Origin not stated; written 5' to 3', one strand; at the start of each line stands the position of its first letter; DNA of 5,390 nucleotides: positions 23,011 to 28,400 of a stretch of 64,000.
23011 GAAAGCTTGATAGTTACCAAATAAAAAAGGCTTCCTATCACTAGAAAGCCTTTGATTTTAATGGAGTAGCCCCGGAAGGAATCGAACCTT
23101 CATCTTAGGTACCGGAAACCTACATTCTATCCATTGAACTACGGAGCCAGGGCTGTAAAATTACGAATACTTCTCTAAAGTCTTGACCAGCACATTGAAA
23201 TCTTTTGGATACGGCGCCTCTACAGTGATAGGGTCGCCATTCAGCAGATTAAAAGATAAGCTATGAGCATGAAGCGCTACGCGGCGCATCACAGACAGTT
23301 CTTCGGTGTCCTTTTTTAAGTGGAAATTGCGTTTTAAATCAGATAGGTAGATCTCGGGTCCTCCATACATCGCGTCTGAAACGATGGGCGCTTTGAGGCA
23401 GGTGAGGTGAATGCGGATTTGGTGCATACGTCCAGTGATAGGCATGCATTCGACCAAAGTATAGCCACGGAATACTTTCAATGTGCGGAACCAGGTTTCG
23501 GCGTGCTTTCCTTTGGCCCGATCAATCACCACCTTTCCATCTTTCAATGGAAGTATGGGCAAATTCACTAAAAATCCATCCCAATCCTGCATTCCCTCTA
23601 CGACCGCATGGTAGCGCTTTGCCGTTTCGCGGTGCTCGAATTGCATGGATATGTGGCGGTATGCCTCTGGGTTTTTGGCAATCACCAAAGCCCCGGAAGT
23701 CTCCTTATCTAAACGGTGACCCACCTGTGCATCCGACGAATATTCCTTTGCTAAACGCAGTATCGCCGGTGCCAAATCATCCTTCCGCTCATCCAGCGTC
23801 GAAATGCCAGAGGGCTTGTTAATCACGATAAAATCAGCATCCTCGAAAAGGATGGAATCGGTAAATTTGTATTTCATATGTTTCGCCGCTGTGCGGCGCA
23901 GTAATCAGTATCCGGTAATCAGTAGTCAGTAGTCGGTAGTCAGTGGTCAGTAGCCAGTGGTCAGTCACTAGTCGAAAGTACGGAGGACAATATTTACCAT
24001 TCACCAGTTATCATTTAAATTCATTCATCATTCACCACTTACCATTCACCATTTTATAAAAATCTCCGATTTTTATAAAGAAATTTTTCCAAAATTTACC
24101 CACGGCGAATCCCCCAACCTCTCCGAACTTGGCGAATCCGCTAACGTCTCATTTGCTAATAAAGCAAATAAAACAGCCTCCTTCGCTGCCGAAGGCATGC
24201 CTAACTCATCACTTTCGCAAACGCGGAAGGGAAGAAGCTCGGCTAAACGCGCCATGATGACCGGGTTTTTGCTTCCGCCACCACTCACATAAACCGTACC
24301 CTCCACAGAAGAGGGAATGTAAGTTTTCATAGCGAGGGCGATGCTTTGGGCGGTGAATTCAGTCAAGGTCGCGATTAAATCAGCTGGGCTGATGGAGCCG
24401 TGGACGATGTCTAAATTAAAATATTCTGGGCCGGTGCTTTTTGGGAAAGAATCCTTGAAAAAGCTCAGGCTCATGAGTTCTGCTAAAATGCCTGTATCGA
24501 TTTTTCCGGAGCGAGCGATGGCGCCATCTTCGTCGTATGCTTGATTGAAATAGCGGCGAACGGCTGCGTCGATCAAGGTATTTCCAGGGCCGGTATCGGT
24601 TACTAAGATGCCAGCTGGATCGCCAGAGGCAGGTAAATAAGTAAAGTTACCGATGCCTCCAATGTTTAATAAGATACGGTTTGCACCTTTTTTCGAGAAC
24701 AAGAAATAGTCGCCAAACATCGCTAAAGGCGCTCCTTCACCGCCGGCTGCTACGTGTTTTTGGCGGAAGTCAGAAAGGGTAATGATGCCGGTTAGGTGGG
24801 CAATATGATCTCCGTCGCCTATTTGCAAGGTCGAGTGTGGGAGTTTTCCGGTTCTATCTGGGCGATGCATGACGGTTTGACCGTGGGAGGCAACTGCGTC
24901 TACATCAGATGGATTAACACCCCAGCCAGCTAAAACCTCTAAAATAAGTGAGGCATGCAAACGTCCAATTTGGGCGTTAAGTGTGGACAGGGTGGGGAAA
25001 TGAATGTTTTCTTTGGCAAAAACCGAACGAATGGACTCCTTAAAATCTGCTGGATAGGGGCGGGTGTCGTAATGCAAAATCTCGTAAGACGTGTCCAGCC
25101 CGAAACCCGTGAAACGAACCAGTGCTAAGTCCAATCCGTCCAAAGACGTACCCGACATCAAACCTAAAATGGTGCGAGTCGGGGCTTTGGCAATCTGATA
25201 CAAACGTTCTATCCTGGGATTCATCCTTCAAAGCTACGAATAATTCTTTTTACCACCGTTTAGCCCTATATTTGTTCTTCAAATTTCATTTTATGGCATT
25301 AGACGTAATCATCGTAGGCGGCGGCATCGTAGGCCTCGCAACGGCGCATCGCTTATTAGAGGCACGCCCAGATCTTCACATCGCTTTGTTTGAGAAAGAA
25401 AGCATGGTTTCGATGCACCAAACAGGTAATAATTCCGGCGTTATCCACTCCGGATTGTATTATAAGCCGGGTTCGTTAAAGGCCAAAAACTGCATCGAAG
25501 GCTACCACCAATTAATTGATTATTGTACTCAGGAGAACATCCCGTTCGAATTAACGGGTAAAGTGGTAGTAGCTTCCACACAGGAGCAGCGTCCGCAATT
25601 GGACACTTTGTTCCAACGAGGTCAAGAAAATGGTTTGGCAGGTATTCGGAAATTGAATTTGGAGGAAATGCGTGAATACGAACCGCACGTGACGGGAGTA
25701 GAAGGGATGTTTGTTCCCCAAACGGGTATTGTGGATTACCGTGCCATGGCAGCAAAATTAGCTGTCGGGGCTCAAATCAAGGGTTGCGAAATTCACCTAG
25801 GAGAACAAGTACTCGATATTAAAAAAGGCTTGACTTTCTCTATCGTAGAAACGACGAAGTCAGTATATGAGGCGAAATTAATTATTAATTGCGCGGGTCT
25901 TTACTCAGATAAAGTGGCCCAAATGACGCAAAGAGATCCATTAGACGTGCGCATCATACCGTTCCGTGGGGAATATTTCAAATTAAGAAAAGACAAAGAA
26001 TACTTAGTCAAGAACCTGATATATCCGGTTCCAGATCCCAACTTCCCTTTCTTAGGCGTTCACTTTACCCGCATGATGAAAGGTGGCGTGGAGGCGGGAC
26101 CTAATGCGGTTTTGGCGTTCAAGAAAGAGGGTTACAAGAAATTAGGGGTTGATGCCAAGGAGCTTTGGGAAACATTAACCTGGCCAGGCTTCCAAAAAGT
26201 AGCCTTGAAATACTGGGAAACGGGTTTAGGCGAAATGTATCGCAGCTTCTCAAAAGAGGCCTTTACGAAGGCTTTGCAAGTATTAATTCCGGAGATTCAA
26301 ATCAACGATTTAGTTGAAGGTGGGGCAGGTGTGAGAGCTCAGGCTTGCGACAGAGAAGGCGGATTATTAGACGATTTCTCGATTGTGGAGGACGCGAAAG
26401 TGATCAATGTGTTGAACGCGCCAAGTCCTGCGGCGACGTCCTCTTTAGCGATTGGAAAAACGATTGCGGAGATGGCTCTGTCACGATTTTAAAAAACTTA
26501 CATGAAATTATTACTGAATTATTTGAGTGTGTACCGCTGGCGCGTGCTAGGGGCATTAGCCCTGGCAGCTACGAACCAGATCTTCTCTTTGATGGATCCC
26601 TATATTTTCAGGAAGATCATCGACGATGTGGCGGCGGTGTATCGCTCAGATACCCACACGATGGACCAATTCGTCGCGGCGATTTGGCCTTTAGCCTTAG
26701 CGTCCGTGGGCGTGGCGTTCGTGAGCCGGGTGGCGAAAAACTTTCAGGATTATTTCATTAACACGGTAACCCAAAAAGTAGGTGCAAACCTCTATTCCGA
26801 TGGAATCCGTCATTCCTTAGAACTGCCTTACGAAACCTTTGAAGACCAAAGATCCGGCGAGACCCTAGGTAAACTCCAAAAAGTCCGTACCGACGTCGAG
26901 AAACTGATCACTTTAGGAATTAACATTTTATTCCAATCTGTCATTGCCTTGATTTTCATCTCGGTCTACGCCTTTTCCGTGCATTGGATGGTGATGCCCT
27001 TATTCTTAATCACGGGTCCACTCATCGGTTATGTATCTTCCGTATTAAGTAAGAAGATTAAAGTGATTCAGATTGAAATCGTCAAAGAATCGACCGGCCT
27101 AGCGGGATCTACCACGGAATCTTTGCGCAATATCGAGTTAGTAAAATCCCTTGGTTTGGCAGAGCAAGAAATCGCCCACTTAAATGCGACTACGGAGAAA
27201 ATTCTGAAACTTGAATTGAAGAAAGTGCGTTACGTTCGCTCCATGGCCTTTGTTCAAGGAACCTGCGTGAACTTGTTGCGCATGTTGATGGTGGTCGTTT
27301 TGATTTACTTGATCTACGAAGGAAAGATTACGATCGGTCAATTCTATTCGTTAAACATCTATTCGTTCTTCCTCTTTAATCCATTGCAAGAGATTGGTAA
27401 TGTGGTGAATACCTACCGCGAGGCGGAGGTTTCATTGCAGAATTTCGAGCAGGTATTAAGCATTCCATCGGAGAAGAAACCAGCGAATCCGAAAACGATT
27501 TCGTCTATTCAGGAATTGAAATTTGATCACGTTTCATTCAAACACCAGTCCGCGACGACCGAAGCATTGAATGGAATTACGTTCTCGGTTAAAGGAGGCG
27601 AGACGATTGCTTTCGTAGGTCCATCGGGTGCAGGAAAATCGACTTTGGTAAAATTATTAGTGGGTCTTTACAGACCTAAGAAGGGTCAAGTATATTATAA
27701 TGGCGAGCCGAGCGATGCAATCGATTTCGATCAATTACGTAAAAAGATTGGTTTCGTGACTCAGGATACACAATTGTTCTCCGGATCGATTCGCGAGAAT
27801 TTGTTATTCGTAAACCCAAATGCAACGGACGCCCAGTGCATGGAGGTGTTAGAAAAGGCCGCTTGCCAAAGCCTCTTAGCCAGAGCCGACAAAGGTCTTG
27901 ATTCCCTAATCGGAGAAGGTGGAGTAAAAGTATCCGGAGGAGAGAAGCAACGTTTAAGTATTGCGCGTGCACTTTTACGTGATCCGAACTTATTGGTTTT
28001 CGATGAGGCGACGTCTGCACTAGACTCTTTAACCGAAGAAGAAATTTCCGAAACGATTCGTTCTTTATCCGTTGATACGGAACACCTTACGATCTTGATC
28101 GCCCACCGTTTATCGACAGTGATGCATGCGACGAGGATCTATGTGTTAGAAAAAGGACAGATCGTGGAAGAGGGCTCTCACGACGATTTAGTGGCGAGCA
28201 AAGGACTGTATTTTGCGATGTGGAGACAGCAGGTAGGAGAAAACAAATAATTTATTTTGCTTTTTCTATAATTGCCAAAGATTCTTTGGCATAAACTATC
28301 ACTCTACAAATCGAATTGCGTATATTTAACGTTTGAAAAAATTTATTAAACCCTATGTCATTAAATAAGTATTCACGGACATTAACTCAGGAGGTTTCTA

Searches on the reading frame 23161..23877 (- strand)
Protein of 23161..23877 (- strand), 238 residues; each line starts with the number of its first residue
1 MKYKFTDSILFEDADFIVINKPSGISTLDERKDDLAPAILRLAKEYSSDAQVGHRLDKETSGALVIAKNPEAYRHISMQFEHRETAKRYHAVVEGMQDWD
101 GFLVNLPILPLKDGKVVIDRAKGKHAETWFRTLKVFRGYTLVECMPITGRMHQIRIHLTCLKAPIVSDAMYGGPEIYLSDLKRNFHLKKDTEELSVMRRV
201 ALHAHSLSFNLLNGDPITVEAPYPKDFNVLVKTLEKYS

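Call 10: search_protein_families(library=pfam, proteins=[window:23161-23877:-], max_evalue=0.001)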
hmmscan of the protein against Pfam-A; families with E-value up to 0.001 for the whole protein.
window:23161-23877:- (238 aa): 1 family
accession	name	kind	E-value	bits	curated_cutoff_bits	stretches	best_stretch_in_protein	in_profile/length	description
PF00849.27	PseudoU_synth_2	-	1.2e-25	91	26.8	1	15-158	1-150/152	RNA pseudouridylate synthase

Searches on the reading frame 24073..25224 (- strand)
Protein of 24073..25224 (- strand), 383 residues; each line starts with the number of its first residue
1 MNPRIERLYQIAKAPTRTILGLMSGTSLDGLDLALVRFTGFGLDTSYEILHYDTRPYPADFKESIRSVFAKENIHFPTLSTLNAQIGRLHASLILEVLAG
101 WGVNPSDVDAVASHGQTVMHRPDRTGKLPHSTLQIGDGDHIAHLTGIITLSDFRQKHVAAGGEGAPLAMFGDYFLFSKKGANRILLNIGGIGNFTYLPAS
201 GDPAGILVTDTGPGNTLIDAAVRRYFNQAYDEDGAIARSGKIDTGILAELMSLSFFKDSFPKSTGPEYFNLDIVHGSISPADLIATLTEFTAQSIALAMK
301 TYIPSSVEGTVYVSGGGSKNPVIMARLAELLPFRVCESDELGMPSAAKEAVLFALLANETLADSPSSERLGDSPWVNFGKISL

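Call 10: search_protein_families(library=pfam, proteins=[window:24073-25224:-], max_evalue=0.001)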
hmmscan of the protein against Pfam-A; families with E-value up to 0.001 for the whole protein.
window:24073-25224:- (383 aa): 1 family
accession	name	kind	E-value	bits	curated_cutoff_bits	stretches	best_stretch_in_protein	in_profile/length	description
PF03702.20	AnmK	-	3.1e-90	303.4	24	1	19-367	3-348/367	Anhydro-N-acetylmuramic acid kinase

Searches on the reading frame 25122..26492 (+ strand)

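Call 10: search_protein_families(library=pfam, proteins=[window:25122-26492:+], max_evalue=0.001)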
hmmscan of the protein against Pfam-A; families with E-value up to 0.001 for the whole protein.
window:25122-26492:+ (456 aa): 7 families
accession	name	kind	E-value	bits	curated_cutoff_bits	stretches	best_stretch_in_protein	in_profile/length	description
PF01266.30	DAO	-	3.5e-57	195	27.9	1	61-451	1-353/353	FAD dependent oxidoreductase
PF13738.12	Pyr_redox_3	-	2.1e-05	24.4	30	0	217-262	91-136/305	Pyridine nucleotide-disulphide oxidoreductase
PF13450.12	NAD_binding_8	-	3.6e-05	24.4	21.9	1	64-99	1-34/68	NAD(P)-binding Rossmann-like domain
PF01946.23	Thi4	-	5.8e-05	22.9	26.2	1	56-93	14-50/235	Thi4 family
PF07992.20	Pyr_redox_2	-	0.00026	21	26.1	0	61-123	2-58/291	Pyridine nucleotide-disulphide oxidoreductase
PF05834.18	Lycopene_cycl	-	0.00028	20.5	23.4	1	61-93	1-33/380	Lycopene cyclase protein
PF06039.21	Mqo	-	0.00044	19.3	27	0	60-112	3-57/489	Malate:quinone oxidoreductase (Mqo)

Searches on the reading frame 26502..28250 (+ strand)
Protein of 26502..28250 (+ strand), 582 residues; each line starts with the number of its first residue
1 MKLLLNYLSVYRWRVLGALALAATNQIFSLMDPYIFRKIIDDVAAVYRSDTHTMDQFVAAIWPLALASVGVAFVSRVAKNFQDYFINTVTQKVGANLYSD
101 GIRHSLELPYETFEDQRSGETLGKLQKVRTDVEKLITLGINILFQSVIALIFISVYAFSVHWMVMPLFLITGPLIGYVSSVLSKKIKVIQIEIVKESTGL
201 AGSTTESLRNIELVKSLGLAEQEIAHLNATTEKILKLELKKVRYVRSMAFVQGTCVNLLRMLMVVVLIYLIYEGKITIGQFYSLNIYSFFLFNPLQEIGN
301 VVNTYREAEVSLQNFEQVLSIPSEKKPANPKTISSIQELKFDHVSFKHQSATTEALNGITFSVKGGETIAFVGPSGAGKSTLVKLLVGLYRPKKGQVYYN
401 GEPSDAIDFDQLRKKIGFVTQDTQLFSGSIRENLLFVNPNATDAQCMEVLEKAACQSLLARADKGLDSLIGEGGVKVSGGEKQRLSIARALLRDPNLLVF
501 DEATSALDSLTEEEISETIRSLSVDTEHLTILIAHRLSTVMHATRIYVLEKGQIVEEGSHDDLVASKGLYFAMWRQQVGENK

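Call 10: search_protein_families(library=pfam, proteins=[window:26502-28250:+], max_evalue=0.001)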
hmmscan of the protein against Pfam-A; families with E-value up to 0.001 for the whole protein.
window:26502-28250:+ (582 aa): 6 families
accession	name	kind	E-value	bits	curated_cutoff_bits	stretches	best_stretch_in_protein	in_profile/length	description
PF00005.33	ABC_tran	-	5.4e-34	118.2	25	1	356-505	1-137/137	ABC transporter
PF00664.28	ABC_membrane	-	1.1e-31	111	28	1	18-295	4-274/274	ABC transporter transmembrane region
PF03193.22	RsgA_GTPase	-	3.7e-05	24.1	30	1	346-389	87-129/174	RsgA GTPase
PF02463.25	SMC_N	-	0.00011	22.1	40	0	389-549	103-211/220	RecF/RecN/SMC N terminal domain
PF13401.12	AAA_22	-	0.00027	21.7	27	0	368-524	7-109/130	AAA domain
PF13555.12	AAA_29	-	0.00059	20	27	0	359-400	17-55/61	P-loop containing region of AAA domain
